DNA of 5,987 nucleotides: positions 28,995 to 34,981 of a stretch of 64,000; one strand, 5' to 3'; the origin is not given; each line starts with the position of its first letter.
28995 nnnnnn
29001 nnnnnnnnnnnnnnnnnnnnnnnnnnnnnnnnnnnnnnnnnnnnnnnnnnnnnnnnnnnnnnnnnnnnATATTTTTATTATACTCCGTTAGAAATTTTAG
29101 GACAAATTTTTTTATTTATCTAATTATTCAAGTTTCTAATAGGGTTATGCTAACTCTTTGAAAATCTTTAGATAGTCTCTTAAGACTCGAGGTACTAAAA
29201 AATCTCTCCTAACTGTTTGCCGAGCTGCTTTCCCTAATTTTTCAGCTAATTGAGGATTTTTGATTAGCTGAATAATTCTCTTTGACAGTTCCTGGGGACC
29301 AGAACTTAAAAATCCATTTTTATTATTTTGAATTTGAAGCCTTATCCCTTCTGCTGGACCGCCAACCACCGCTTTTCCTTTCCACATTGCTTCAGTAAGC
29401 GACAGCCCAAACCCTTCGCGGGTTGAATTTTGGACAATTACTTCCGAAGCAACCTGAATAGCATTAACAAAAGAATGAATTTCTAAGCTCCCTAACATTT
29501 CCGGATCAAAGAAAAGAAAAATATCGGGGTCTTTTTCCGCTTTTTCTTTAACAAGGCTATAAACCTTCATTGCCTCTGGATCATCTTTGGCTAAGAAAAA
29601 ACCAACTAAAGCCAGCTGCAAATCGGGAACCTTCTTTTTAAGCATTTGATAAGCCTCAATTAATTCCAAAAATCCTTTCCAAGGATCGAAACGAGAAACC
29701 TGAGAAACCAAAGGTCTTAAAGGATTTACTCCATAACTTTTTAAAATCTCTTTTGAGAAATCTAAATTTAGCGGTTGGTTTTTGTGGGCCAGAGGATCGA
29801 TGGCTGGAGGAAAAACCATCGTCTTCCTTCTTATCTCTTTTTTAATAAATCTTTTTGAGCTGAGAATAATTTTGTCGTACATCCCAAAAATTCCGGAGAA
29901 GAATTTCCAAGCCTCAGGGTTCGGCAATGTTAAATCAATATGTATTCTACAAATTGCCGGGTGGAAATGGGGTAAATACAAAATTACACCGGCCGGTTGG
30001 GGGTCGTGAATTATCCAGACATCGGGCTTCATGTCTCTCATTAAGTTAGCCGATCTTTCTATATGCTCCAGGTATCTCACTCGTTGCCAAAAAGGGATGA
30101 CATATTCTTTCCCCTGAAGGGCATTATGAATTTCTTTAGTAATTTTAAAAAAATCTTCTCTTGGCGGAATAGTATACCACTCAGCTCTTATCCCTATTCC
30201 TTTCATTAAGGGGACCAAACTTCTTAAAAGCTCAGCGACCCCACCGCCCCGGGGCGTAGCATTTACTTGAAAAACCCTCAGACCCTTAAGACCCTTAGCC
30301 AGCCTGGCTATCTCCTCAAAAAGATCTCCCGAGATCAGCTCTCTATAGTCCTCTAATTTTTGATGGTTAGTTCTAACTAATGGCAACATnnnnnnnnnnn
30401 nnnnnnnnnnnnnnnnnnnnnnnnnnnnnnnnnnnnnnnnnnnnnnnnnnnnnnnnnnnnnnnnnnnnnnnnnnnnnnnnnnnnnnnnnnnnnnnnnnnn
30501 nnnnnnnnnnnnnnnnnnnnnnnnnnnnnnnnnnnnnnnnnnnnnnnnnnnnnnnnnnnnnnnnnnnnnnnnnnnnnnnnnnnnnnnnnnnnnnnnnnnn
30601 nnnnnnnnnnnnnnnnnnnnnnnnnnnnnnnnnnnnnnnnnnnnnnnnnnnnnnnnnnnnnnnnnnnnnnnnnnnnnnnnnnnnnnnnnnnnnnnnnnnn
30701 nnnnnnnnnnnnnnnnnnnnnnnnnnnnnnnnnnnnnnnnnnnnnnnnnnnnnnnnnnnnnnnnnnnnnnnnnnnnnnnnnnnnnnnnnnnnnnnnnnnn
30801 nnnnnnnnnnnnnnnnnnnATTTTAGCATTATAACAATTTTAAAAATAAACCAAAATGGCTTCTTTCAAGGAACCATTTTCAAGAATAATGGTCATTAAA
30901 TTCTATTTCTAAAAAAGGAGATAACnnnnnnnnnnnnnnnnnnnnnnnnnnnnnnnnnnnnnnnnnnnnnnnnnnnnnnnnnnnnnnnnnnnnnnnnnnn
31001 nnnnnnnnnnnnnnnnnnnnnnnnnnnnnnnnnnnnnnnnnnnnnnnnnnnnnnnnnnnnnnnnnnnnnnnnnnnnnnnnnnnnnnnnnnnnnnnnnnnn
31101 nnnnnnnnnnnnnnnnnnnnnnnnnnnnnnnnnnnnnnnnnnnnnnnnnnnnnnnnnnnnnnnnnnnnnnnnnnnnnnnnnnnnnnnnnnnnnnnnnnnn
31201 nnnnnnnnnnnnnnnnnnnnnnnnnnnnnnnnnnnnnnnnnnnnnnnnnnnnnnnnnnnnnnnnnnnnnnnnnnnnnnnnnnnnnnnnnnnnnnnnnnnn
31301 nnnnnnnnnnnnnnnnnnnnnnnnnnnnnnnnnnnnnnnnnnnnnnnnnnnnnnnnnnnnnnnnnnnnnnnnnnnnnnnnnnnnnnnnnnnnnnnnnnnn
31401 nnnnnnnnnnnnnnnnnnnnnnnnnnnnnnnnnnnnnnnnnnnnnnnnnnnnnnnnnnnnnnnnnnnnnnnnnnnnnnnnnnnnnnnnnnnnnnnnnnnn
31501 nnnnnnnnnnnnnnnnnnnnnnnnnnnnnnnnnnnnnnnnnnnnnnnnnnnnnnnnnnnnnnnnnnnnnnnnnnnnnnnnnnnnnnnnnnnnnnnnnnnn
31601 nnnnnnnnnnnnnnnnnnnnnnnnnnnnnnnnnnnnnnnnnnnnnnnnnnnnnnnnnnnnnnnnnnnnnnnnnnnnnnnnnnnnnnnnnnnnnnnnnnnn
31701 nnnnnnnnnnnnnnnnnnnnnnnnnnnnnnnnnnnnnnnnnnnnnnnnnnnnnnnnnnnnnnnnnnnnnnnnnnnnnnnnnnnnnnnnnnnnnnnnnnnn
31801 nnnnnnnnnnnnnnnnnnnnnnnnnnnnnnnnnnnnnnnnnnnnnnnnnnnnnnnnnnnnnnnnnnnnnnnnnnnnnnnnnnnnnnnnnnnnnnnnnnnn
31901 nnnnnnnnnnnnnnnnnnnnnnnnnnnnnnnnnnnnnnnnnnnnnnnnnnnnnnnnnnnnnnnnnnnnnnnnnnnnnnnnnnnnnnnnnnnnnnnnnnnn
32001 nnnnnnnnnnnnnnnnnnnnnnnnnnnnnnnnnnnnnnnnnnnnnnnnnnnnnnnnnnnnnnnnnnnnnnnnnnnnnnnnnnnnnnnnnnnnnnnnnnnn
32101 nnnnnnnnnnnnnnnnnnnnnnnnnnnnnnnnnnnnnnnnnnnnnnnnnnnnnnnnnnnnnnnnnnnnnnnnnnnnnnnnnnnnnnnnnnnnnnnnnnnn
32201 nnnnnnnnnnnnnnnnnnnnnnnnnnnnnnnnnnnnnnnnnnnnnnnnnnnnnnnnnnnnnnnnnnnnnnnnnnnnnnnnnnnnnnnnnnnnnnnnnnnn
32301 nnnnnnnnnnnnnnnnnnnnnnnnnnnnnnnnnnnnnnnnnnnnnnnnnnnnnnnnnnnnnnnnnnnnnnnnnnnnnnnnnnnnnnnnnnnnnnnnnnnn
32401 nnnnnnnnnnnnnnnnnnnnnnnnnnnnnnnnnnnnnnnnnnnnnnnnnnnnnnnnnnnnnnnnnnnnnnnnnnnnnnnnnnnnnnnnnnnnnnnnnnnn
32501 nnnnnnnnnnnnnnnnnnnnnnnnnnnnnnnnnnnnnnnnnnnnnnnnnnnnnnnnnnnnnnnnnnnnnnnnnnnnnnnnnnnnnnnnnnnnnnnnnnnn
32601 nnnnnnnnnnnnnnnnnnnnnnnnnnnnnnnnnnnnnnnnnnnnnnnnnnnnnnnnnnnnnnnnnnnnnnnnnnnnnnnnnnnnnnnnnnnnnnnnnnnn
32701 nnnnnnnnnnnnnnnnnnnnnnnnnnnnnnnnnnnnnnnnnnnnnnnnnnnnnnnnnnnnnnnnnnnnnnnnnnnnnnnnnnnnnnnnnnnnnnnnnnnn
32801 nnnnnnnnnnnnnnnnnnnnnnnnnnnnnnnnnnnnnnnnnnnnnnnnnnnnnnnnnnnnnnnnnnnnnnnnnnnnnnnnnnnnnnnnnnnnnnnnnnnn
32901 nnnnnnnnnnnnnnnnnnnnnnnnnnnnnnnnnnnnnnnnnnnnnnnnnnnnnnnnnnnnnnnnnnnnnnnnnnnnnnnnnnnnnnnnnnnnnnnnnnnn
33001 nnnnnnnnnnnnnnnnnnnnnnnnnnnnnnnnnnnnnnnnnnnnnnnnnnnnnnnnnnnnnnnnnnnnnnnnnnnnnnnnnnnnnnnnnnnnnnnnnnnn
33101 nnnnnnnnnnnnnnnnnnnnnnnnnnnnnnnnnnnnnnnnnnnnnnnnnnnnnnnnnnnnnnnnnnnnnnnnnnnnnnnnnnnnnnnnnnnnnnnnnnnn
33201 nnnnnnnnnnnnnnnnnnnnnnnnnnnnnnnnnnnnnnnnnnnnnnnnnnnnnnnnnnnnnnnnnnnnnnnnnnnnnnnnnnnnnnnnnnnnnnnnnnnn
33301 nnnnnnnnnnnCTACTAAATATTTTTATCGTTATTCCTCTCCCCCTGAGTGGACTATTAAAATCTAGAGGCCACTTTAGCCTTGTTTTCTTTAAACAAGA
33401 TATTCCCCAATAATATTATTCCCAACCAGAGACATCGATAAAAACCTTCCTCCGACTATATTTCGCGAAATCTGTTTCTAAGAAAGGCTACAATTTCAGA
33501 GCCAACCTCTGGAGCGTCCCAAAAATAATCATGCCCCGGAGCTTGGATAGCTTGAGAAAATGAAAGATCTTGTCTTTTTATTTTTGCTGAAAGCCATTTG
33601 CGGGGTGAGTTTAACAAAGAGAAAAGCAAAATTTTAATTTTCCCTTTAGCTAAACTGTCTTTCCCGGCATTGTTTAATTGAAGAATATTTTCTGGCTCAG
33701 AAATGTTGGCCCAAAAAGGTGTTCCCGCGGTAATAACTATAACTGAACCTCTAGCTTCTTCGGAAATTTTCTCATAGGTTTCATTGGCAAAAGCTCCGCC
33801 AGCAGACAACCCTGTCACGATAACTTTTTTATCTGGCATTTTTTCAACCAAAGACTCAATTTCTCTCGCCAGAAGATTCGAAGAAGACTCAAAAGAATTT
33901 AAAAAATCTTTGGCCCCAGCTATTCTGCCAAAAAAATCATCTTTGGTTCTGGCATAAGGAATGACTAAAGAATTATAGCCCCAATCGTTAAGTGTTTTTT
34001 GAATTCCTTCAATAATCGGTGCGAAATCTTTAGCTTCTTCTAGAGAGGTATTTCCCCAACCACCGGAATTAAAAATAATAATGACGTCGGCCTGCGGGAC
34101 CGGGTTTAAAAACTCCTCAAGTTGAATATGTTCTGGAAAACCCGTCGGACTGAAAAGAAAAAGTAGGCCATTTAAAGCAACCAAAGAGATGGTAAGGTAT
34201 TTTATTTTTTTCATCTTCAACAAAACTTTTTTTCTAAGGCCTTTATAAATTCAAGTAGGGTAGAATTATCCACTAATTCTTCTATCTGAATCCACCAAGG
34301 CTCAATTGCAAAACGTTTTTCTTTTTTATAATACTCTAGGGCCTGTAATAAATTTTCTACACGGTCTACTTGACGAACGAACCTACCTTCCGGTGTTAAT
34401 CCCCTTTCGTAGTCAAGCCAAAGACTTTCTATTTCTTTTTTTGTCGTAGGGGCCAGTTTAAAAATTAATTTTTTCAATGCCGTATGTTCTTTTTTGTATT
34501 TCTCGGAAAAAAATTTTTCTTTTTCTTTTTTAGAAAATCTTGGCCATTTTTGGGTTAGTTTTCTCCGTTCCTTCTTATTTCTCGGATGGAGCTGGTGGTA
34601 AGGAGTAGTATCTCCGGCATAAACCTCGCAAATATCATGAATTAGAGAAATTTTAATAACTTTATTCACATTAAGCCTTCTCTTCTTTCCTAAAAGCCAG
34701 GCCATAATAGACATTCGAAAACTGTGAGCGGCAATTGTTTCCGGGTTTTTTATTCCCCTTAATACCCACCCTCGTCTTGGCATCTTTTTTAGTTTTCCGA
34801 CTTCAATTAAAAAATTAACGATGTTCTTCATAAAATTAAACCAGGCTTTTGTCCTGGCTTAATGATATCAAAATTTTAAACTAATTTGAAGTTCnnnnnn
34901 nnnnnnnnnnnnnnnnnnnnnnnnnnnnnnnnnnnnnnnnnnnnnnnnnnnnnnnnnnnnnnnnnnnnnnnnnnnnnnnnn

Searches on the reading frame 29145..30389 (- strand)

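Call 27: search_protein_families(library=pfam, proteins=[window:29145-30389:-], max_evalue=0.001)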
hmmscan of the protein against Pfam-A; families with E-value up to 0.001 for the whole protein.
window:29145-30389:- (414 aa): 4 families
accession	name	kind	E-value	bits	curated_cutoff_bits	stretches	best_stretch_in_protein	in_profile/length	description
PF21269.3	TreT_GT1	-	5.2e-40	136.9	27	1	41-182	1-143/144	Trehalose synthase, N-terminal domain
PF00534.26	Glycos_transf_1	-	1.8e-25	89.9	26.4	1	214-391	4-171/172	Glycosyl transferases group 1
PF13692.12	Glyco_trans_1_4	-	6.3e-13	49.6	27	1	226-378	2-142/142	Glycosyl transferases group 1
PF13524.12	Glyco_trans_1_2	-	0.00011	22.6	25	1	322-406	58-142/144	Glycosyl transferase-like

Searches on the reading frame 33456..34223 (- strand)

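Call 27: search_protein_families(library=pfam, proteins=[window:33456-34223:-], max_evalue=0.001)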
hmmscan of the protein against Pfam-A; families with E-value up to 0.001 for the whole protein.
window:33456-34223:- (255 aa): 1 family
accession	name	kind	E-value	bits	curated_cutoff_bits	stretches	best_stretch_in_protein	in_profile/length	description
PF01764.32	Lipase_3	-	8.9e-07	29.3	22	1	96-175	27-109/140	Lipase (class 3)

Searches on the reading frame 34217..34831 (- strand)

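Call 27: search_protein_families(library=pfam, proteins=[window:34217-34831:-], max_evalue=0.001)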
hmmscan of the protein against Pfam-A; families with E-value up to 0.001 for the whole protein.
window:34217-34831:- (204 aa): 3 families
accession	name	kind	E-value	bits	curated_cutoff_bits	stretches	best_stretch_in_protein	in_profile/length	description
PF13023.12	HD_3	-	7.2e-36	124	22.5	2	11-91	1-83/165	HD domain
PF12917.13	YfbR-like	-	9.2e-09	35.7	25.9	1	7-75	2-74/182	5'-deoxynucleotidase YfbR-like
PF01966.28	HD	-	6.6e-07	30.1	22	1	34-160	2-115/116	HD domain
